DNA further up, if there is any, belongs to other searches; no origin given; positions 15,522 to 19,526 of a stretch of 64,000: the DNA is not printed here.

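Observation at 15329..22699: Tightly packed membrane cluster around a VirB4/HerA-like translocase plus an HhH DNA-binding membrane protein: candidate uncharacterised DNA-transfer/uptake-type apparatus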

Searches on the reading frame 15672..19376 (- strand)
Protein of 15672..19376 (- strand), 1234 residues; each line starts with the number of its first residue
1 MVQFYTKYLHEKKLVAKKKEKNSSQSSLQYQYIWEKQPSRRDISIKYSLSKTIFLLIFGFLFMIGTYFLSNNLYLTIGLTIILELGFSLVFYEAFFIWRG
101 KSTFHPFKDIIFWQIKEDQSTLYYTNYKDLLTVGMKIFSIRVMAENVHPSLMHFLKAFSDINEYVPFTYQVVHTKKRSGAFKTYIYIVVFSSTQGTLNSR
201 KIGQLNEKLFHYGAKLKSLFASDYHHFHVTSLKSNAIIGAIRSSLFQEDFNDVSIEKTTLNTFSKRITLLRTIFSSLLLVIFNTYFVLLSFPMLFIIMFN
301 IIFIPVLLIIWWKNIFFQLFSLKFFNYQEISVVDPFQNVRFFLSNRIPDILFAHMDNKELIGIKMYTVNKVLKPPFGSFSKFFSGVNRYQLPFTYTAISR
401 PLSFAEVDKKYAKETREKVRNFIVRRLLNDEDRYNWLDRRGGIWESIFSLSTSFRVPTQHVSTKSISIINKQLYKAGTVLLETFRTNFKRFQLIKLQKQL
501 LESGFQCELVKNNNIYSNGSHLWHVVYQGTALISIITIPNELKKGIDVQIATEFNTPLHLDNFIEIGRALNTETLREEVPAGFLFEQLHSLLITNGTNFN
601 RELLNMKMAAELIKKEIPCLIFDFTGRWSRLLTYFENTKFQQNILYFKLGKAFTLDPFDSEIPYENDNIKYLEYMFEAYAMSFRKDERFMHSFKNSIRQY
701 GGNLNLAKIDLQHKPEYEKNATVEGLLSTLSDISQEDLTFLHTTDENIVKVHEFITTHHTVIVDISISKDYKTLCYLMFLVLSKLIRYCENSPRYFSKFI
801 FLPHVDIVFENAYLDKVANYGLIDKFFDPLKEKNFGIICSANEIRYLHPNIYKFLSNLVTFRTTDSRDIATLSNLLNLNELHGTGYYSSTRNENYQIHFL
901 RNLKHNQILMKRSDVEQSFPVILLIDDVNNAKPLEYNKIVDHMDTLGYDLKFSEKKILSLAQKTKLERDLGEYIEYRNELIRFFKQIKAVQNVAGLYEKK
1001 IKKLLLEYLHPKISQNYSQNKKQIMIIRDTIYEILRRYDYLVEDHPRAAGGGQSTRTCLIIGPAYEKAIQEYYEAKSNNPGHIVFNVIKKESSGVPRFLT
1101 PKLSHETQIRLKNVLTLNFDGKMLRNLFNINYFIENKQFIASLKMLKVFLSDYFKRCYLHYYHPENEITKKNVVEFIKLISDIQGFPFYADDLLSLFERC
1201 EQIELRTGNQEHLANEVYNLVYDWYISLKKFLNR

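Call 3: search_protein_families(library=pfam, proteins=[window:15672-19376:-], max_evalue=1)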
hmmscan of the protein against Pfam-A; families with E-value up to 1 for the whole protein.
window:15672-19376:- (1234 aa): 0 families

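Call 4: search_protein_families(library=ncbifam, proteins=[window:15672-19376:-], max_evalue=1)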
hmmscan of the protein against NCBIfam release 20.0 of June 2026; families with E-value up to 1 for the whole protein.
window:15672-19376:- (1234 aa): 0 families

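Call 5: search_solved_structures(query=window:15672-19376:-, max_evalue=10, show_alignments=3)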
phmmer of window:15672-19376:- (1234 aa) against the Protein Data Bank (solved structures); distinct sequences matched with E-value up to 10: 0.

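Call 6: search_protein_families(library=padloc, proteins=[window:15672-19376:-], max_evalue=1)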
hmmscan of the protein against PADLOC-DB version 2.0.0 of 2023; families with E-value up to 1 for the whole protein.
window:15672-19376:- (1234 aa): 0 families

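Call 7: search_protein_families(library=phrogs, proteins=[window:15672-19376:-], max_evalue=1)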
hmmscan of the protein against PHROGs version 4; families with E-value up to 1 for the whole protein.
window:15672-19376:- (1234 aa): 0 families

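Call 8: find_homologous_proteins(query=window:15672-19376:-, max_evalue=0.001)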
Query window:15672-19376:- (1234 aa): 7 proteins with E <= 0.001 among 6587 candidates.
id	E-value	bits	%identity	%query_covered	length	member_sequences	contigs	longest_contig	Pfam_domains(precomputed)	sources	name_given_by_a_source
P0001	0.0e+0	2481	88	100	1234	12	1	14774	-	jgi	-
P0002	0.0e+0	2322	82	100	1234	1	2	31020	-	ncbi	ncbi:MAG: hypothetical protein ACFE8M_02820 [Candidatus Hermodarchaeota archaeon]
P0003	0.0e+0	2127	74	100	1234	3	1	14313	-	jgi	-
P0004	0.0e+0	1927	100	70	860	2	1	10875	-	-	-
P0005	0.0e+0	1923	67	100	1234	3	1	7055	-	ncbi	ncbi:MAG: hypothetical protein ACFFBZ_08780 [Promethearchaeota archaeon]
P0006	3.7e-179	616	33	85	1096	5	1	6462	-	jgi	jgi:hypothetical protein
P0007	6.5e-103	364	35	51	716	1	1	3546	-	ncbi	ncbi:MAG: hypothetical protein ACFFDN_37360 [Candidatus Hodarchaeota archaeon]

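Call 11: find_encoding_contigs(protein=P0002, flank=10000, max_places=3)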
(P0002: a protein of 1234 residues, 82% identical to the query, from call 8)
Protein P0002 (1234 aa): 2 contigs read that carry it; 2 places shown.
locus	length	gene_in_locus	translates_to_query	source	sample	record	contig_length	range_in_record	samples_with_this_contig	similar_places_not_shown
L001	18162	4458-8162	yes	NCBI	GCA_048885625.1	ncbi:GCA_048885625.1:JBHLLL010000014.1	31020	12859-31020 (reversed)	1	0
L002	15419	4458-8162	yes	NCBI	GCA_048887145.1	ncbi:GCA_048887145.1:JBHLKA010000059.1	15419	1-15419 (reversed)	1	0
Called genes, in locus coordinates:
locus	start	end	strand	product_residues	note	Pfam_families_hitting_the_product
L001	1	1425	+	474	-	PF02310:B12-binding, PF04055:Radical_SAM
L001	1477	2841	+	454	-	-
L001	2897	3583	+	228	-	-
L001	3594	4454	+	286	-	PF20990:DUF2207_C (weak)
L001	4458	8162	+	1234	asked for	-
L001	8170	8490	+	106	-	-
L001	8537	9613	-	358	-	-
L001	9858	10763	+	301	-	PF00696:AA_kinase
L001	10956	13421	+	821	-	PF01804:Penicil_amidase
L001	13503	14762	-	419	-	PF00202:Aminotran_3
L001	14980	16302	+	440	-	PF00892:EamA, PF01037:AsnC_trans_reg (weak)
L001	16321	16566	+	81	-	PF01037:AsnC_trans_reg, PF22482:AsnC_trans_reg_3 (weak)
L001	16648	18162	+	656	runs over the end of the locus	PF03403:PAF-AH_p_II (faint), PF00561:Abhydrolase_1 (weak), PF12146:Hydrolase_4, PF12697:Abhydrolase_6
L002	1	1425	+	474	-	PF02310:B12-binding, PF04055:Radical_SAM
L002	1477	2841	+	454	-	-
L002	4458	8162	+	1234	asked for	-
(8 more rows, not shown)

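Call 12: find_encoding_contigs(protein=P0006, flank=10000, max_places=3)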
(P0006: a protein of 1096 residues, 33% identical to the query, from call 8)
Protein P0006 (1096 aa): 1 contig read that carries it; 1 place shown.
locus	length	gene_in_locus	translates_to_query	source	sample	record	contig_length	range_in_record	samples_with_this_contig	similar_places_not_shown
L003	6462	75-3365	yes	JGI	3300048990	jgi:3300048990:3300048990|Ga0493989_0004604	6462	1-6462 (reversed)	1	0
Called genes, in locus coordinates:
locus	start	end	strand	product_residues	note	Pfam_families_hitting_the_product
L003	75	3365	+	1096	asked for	-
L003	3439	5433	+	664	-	-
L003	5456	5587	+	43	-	-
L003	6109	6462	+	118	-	?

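Call 13: find_encoding_contigs(protein=P0005, flank=10000, max_places=3)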
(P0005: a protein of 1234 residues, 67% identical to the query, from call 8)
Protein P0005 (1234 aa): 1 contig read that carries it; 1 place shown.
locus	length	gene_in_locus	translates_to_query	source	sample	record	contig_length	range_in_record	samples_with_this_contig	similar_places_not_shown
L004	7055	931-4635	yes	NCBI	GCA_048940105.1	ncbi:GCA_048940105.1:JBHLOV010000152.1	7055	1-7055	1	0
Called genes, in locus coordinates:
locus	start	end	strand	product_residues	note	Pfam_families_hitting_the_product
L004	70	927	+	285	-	-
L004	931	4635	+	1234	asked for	-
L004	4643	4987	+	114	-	-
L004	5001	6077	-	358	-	-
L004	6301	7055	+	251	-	PF00696:AA_kinase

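Call 14: find_encoding_contigs(protein=P0007, flank=10000, max_places=3)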
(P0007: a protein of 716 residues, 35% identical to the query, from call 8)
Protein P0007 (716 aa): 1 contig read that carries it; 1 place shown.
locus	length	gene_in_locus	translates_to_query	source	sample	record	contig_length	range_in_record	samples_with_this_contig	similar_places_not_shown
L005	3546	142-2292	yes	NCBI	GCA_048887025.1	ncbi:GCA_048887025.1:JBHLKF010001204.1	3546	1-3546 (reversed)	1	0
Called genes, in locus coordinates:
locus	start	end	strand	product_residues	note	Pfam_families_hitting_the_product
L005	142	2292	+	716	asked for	-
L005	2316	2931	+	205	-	-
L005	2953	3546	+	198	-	?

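Call 15: find_encoding_contigs(protein=P0003, flank=10000, max_places=3)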
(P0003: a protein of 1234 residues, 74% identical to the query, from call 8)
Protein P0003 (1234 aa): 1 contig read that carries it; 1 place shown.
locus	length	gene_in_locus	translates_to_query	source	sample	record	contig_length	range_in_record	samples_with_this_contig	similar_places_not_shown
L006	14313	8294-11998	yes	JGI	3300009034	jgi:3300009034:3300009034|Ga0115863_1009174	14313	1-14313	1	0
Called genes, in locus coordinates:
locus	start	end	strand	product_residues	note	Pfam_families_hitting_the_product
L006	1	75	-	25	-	?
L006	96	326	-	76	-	-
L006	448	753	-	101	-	-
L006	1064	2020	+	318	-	-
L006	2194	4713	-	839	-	PF00270:DEAD, PF04851:ResIII, PF00271:Helicase_C, PF21280:Helicase_dom4_arc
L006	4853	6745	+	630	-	PF00633:HHH (faint), PF10391:DNA_pol_lambd_f (faint), PF14520:HHH_5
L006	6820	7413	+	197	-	-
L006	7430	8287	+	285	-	-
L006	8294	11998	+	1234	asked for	-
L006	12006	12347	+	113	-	-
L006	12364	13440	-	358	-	-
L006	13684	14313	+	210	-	?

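Call 34: search_solved_structures(query=A1, max_evalue=10, show_alignments=3)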
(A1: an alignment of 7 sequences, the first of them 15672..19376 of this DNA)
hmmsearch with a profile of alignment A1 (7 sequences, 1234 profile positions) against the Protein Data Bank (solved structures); distinct sequences matched with E-value up to 10: 0.
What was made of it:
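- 15672..19376 (-): 1234-aa VirB4-like pseudo-ATPase, the core of the cluster. No hit in Pfam, NCBIfam, PADLOC, PHROGs or PDB sequences (calls 3-7, 34).
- On VirB4 (T4SS ATPase): No family at E up to 1 in Pfam or NCBIfam, and none in PDB sequence searches with either the single sequence or the profile (calls 3, 4, 5, 34).
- Tried and rejected: Sequence-profile searches of the 1234-aa protein against Pfam, NCBIfam, PADLOC, PHROGs and PDB sequences, with both the single sequence and the family profile, all returned nothing (calls 3-7, 34).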

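Call 37: search_protein_representatives(alignment_id=A2)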
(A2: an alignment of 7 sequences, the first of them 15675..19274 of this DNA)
Query: 7 sequences, 1200 profile positions. Proteins with E-value up to 0.001 (for the whole library): 268; up to 1e-10: 190; up to 1e-30: 132. The best 150 are listed.
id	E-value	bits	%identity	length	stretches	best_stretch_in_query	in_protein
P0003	0.0e+00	2241.4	-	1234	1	1-1200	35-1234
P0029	0.0e+00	1344.3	-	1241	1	2-1198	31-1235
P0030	0.0e+00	1332.4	-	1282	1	1-1197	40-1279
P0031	0.0e+00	1245.4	-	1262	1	2-1198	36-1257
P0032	0.0e+00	1213.1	-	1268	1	2-1196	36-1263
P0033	0.0e+00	1195.8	-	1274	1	3-1198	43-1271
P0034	0.0e+00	1189.6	-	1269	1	2-1197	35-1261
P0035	0.0e+00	1166.1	-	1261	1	4-1198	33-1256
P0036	0.0e+00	1150.4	-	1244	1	2-1200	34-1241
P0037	0.0e+00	1150.2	-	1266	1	2-1197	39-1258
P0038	0.0e+00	1143.6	-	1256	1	2-1198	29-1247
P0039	0.0e+00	1139.3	-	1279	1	2-1198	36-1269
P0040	0.0e+00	1104.9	-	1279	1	3-1200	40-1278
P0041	0.0e+00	1101.6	-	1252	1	3-1198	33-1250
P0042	0.0e+00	1088.5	-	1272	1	2-1191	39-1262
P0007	1.7e-274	930.5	-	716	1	1-625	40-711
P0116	5.0e-63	230.0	-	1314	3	203-757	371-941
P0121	4.5e-55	203.7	-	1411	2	220-1044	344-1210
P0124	9.0e-51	189.4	-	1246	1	5-1038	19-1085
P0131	2.4e-42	161.5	-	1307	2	296-981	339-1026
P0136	4.8e-40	153.9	-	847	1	235-905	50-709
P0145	2.7e-36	141.5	-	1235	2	474-1039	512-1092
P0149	3.4e-35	137.8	-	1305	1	105-1016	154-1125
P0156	1.1e-32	129.5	-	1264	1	17-979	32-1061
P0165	9.1e-28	113.2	-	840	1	287-899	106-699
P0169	4.6e-26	107.6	-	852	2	452-623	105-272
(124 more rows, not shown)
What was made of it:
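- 15672..19376 (-): Profile search finds 268 representative clusters (call 37).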

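Call 38: search_protein_families(library=pfam, proteins=[P0116, P0121, P0124, P0131, P0136, P0145, P0165, P0169], max_evalue=0.1)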
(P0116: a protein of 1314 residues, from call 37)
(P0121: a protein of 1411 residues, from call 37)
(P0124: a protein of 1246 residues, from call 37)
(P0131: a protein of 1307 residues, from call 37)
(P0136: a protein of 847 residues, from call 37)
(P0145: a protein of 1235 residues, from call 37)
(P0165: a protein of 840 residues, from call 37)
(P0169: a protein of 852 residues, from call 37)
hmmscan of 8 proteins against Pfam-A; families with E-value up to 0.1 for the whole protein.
P0116 (1314 aa): 2 families
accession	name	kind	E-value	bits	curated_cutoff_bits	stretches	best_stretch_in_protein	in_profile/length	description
PF20990.2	DUF2207_C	-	0.0065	16.6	33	0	45-130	118-202/247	Predicted membrane protein (DUF2207) C-terminal domain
PF24571.2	HEAT_SCC3-SA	-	0.081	13.3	25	0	302-385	148-221/261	Cohesin subunit SCC3/SA, HEAT-repeats domain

P0121 (1411 aa): 1 family
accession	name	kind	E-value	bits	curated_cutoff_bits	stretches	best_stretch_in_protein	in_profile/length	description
PF17104.11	YBL010C_LAA2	-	0.054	14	24.7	0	1253-1342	3-89/292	YBL010C/LAA2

P0124 (1246 aa): 0 families

P0131 (1307 aa): 0 families

P0136 (847 aa): 2 families
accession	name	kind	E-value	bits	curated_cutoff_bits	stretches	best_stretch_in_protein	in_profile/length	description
PF13601.12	HTH_34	-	0.00025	21.6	27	1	781-825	35-79/80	Winged helix DNA-binding domain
PF03551.20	PadR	-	0.00047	20.5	27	1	780-814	37-72/75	Transcriptional regulator PadR-like family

P0145 (1235 aa): 0 families

P0165 (840 aa): 0 families

P0169 (852 aa): 1 family
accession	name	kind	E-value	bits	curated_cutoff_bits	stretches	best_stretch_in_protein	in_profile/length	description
PF00004.35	AAA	-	0.00031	21.6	21.2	1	430-499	50-130/131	ATPase family associated with various cellular activities (AAA)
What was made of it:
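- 15675..16496 (-): Helical C-terminal tail (aa 961-1234) containing a helix-helix-helix-strand-strand unit (aa ~1020-1062, conserved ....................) that looks like a winged helix. Weak PadR/HTH_34 hits at the equivalent place in the 847-aa subfamily (call 38).
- On VirB4 (T4SS ATPase): Distant family members are also negative (call 38).
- Tried and rejected: The same held for distant family members (call 38).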

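Call 43: list_cluster_members(proteins=[P0124, P0145, P0131, P0116, P0121, P0149, P0156, P0136, P0165, P0030])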
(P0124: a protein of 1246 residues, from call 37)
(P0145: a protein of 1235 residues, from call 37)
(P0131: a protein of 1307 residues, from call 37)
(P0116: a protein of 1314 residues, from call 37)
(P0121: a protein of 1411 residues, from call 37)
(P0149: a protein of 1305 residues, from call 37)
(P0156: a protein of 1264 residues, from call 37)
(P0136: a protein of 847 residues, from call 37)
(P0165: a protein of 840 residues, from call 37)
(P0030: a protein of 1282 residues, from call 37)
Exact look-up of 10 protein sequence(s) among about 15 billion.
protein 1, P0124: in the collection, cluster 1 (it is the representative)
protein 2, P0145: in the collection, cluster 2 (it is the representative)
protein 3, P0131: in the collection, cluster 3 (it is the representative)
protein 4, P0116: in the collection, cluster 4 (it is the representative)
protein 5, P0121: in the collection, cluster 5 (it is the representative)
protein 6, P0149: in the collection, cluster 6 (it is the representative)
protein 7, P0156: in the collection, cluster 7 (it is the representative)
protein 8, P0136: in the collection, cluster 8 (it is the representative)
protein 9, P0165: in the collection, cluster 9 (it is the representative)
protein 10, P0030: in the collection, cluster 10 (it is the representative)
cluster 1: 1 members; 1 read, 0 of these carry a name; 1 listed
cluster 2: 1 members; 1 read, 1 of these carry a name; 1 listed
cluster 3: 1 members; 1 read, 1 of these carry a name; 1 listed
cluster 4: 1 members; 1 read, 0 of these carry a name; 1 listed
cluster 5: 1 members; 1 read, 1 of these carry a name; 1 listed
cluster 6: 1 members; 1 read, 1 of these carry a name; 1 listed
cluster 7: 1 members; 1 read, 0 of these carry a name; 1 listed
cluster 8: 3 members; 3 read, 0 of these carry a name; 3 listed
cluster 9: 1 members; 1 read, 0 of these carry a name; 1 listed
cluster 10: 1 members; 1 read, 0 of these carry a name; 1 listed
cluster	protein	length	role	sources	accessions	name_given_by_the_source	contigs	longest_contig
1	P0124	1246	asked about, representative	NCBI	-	-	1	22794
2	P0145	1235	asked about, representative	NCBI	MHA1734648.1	MAG: hypothetical protein ACTSU5_22150 [Promethearchaeota archaeon]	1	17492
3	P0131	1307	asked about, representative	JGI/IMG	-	hypothetical protein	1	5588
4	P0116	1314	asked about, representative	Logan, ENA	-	-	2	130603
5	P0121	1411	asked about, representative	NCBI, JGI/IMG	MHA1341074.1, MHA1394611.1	MAG: hypothetical protein ACTSRZ_13985 [Promethearchaeota archaeon]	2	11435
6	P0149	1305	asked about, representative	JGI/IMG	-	hypothetical protein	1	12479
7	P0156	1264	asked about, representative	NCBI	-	-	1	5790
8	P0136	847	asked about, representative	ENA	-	-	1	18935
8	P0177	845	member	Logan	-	-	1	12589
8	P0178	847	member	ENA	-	-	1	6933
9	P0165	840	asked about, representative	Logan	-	-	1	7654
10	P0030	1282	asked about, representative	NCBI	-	-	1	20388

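Call 44: find_encoding_contigs(protein=P0136, flank=9000, max_places=2)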
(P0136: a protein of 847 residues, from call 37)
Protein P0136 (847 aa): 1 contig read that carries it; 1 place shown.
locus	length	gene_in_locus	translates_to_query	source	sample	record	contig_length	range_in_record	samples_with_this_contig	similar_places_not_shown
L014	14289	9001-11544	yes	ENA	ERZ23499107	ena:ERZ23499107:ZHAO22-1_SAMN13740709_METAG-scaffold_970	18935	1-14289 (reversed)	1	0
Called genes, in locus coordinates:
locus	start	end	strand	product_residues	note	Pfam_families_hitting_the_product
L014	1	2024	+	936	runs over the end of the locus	PF15892:BNR_4 (faint), PF06739:SBBP (faint), PF18884:TSP3_bac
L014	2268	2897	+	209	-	-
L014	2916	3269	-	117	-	-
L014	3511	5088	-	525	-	PF07719:TPR_2 (faint), PF13181:TPR_8 (faint)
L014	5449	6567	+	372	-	-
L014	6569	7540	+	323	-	PF03692:CxxCxxCC (weak)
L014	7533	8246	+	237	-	-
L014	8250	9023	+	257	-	-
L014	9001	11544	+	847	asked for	-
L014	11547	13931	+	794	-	PF05872:HerA_C (weak)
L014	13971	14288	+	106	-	?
